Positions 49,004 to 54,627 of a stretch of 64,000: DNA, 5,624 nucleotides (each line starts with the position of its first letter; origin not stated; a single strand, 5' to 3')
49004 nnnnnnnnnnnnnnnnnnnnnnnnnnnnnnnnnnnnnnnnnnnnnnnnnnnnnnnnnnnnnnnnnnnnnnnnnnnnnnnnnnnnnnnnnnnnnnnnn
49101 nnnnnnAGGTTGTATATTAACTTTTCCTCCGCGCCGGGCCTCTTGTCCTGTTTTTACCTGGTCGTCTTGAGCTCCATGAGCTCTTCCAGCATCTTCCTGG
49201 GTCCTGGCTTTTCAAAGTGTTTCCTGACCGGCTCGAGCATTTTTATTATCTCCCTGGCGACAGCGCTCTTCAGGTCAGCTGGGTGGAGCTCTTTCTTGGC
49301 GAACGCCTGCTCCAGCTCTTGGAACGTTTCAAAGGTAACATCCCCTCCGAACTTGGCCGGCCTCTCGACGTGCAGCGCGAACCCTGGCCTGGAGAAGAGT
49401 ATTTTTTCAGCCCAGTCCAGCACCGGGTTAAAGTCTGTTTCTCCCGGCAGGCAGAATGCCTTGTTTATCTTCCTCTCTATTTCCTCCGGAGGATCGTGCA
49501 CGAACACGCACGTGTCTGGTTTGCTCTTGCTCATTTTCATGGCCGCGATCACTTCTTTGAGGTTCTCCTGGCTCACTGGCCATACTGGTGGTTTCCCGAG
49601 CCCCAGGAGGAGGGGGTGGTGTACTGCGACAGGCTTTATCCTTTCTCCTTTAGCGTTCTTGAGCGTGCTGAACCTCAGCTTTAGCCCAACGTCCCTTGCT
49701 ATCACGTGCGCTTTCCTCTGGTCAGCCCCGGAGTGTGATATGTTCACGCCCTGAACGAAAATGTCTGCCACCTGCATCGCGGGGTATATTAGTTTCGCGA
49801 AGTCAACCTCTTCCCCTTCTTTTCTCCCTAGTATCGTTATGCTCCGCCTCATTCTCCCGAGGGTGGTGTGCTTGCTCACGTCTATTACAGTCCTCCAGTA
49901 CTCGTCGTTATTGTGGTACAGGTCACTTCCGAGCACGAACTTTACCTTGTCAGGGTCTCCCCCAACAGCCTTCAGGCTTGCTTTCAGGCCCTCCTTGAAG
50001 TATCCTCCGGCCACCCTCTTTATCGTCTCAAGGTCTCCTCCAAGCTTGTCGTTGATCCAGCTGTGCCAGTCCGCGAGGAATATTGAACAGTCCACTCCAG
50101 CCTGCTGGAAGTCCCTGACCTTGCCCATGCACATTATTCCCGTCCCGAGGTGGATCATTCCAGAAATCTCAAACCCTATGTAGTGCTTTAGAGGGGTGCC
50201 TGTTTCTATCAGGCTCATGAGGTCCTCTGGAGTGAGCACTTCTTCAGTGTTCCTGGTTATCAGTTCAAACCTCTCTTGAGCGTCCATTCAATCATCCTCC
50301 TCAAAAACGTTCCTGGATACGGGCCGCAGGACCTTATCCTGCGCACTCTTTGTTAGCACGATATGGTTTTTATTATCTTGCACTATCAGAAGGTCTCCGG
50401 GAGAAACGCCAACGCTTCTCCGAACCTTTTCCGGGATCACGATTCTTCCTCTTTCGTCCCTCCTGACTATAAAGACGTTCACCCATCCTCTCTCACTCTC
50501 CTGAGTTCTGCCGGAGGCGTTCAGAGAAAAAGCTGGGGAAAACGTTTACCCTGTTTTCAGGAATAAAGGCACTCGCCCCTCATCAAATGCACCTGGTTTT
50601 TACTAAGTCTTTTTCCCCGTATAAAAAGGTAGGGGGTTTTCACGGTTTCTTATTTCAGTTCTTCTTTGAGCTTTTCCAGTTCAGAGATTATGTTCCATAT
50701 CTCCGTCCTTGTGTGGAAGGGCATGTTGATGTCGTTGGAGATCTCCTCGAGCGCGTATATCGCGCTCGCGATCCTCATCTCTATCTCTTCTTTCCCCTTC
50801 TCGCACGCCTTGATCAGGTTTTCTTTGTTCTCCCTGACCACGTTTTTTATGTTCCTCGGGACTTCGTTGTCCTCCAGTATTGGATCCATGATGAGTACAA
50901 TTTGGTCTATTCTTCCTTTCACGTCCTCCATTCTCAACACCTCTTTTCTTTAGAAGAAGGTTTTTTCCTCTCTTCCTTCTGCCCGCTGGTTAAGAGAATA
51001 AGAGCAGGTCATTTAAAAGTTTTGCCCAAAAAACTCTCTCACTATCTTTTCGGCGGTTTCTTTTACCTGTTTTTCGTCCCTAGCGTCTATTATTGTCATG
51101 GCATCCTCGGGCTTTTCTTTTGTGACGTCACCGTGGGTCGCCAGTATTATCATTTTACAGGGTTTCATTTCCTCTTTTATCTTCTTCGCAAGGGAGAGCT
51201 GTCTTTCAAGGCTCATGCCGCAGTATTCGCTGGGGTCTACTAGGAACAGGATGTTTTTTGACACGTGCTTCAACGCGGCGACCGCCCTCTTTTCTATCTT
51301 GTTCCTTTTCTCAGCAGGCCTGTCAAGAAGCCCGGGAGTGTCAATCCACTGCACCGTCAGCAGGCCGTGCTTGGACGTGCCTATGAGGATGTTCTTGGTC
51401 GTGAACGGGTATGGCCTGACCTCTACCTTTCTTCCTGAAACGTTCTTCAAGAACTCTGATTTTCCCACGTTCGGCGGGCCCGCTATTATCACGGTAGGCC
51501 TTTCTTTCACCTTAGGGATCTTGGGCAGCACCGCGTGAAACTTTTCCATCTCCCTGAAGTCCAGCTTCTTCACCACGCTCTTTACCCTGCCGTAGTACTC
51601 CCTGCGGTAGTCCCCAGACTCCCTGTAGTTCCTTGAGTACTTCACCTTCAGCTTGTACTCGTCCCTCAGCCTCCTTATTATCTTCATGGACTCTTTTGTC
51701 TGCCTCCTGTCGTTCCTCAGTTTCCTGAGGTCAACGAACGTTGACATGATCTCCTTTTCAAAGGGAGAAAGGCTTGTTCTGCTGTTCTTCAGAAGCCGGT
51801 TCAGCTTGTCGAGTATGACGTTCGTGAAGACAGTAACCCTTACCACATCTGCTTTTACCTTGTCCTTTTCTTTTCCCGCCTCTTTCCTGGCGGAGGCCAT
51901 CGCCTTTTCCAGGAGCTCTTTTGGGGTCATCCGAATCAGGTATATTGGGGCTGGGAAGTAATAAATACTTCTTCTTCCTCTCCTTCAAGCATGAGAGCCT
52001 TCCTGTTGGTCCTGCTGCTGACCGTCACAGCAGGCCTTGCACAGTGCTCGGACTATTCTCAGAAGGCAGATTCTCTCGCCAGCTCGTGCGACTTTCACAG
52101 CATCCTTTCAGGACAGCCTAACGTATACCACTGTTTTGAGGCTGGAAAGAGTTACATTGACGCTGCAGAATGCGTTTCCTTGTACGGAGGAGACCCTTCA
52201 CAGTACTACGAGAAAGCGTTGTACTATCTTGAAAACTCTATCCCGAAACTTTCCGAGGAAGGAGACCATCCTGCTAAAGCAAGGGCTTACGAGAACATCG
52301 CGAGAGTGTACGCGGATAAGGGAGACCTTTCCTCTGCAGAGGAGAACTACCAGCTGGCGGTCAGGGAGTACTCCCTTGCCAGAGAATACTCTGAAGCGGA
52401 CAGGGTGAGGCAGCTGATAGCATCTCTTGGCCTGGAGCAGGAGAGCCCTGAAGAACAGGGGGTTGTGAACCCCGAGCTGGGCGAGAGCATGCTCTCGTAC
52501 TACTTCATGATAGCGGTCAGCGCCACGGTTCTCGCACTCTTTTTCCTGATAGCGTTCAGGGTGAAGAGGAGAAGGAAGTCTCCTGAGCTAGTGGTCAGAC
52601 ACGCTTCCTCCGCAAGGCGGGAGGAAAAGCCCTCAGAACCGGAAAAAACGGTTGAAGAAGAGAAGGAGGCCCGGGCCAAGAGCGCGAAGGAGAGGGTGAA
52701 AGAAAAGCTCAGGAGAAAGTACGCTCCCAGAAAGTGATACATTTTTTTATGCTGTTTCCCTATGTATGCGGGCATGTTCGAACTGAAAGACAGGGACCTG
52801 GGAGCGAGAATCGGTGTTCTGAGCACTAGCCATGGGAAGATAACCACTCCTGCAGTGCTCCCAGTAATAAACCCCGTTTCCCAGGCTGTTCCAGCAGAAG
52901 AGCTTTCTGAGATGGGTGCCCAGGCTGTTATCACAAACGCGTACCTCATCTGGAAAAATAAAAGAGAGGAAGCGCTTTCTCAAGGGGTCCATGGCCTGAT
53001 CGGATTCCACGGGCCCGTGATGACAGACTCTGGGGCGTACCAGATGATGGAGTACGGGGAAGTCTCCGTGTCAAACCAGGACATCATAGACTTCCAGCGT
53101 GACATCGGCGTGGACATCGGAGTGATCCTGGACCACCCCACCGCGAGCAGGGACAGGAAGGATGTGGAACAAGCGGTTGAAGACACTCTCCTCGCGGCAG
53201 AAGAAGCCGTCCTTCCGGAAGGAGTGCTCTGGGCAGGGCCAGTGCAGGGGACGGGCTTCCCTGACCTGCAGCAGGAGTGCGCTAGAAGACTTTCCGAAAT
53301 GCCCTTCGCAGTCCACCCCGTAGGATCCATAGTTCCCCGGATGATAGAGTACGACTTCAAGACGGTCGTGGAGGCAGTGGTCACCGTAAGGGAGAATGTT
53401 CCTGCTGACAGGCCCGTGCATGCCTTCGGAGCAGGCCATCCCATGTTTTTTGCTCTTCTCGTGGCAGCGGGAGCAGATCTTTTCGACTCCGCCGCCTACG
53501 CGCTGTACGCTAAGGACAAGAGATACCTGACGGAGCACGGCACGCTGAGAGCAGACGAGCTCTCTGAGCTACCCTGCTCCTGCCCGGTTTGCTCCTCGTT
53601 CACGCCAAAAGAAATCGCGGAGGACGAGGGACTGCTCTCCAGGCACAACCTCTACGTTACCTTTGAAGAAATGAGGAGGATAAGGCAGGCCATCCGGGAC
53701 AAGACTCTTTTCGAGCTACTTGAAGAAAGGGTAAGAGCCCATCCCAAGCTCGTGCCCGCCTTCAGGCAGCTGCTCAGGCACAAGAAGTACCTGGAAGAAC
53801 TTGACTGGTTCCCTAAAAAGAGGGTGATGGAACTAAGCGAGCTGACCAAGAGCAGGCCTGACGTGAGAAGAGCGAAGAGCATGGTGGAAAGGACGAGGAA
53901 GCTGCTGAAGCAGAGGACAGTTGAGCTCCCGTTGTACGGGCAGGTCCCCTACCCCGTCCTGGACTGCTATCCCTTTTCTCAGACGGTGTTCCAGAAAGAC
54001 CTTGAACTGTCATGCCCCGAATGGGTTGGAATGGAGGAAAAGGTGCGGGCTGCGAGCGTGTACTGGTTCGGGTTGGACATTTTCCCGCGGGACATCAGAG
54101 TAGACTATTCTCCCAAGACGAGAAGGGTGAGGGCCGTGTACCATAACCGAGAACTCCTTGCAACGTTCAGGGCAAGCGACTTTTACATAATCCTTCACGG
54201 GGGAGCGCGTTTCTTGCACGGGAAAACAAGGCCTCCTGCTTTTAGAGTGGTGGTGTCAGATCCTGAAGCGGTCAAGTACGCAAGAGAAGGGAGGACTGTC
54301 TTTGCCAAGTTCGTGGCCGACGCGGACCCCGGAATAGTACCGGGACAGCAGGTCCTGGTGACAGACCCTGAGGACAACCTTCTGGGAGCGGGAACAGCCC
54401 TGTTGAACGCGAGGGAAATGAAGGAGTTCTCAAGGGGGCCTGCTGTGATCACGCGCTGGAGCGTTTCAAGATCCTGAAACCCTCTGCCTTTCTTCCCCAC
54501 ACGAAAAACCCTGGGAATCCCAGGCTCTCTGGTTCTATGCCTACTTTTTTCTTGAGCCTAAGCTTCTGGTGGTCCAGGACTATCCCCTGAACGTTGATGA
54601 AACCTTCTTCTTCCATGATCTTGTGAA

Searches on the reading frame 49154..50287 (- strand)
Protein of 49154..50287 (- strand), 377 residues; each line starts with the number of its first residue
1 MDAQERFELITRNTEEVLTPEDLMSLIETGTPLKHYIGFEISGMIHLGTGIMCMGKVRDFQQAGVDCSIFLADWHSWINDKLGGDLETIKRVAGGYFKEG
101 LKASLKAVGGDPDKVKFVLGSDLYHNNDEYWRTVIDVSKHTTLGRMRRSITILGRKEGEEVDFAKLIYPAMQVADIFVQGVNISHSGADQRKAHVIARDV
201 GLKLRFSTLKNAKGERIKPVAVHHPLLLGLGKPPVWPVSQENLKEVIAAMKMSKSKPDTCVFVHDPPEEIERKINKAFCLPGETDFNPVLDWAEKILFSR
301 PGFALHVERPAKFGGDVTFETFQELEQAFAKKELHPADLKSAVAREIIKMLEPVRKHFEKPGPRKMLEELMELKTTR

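Call 38: search_protein_families(library=pfam, proteins=[window:49154-50287:-], max_evalue=0.00001)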
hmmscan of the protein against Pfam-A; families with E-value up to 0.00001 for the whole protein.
window:49154-50287:- (377 aa): 1 family
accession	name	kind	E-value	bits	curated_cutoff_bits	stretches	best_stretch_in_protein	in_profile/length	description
PF00579.31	tRNA-synt_1b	-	1.5e-38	133.2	21.1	1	31-352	4-292/292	tRNA synthetases class I (W and Y)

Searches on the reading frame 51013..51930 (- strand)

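Call 38: search_protein_families(library=pfam, proteins=[window:51013-51930:-], max_evalue=0.00001)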
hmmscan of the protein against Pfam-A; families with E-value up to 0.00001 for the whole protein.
window:51013-51930:- (305 aa): 4 families
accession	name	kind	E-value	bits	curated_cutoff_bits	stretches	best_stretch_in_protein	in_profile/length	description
PF01926.29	MMR_HSR1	-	2.6e-18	66.6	21.9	1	146-260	1-109/113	50S ribosome-binding GTPase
PF06858.20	NOG1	-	5e-17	61.9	27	1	211-264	1-54/58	Nucleolar GTP-binding protein 1 (NOG1)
PF17835.6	NOG1_N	-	2.4e-08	34.7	22.9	1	1-140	8-158/160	NOG1 N-terminal helical domain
PF02421.24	FeoB_N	-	3.7e-08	33.5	27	1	146-268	2-116/156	Ferrous iron transport protein B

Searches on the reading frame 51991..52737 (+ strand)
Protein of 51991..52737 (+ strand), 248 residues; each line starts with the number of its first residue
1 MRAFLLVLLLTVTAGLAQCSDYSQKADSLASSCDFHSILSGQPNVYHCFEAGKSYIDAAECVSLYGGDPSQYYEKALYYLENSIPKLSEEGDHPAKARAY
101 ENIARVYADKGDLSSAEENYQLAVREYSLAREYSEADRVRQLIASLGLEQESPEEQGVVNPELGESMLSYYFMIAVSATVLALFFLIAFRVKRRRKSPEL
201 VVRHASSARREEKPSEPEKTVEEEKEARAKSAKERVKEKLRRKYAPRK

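Call 38: search_protein_families(library=pfam, proteins=[window:51991-52737:+], max_evalue=0.00001)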
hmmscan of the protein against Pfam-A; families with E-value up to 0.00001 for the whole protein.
window:51991-52737:+ (248 aa): 2 families
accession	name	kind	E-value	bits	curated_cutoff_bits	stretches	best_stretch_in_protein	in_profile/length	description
PF13424.12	TPR_12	-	1.4e-07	32.1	30.1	1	73-124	19-72/77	Tetratricopeptide repeat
PF14938.12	SNAP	-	1.2e-06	28.7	25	1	50-151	73-169/282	Soluble NSF attachment protein, SNAP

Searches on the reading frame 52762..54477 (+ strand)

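Call 38: search_protein_families(library=pfam, proteins=[window:52762-54477:+], max_evalue=0.00001)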
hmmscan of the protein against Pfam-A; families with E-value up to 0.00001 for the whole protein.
window:52762-54477:+ (571 aa): 3 families
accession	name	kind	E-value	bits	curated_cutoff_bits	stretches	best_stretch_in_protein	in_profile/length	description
PF01702.25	TGT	-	2.4e-77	260.8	26.3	1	14-329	2-357/357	Queuine tRNA-ribosyltransferase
PF01472.26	PUA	-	1.7e-12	47.6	24.8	1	497-563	3-69/74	PUA domain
PF14810.12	TGT_C2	-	6.7e-11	42.7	25.3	1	430-492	5-72/72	Patch-forming domain C2 of tRNA-guanine transglycosylase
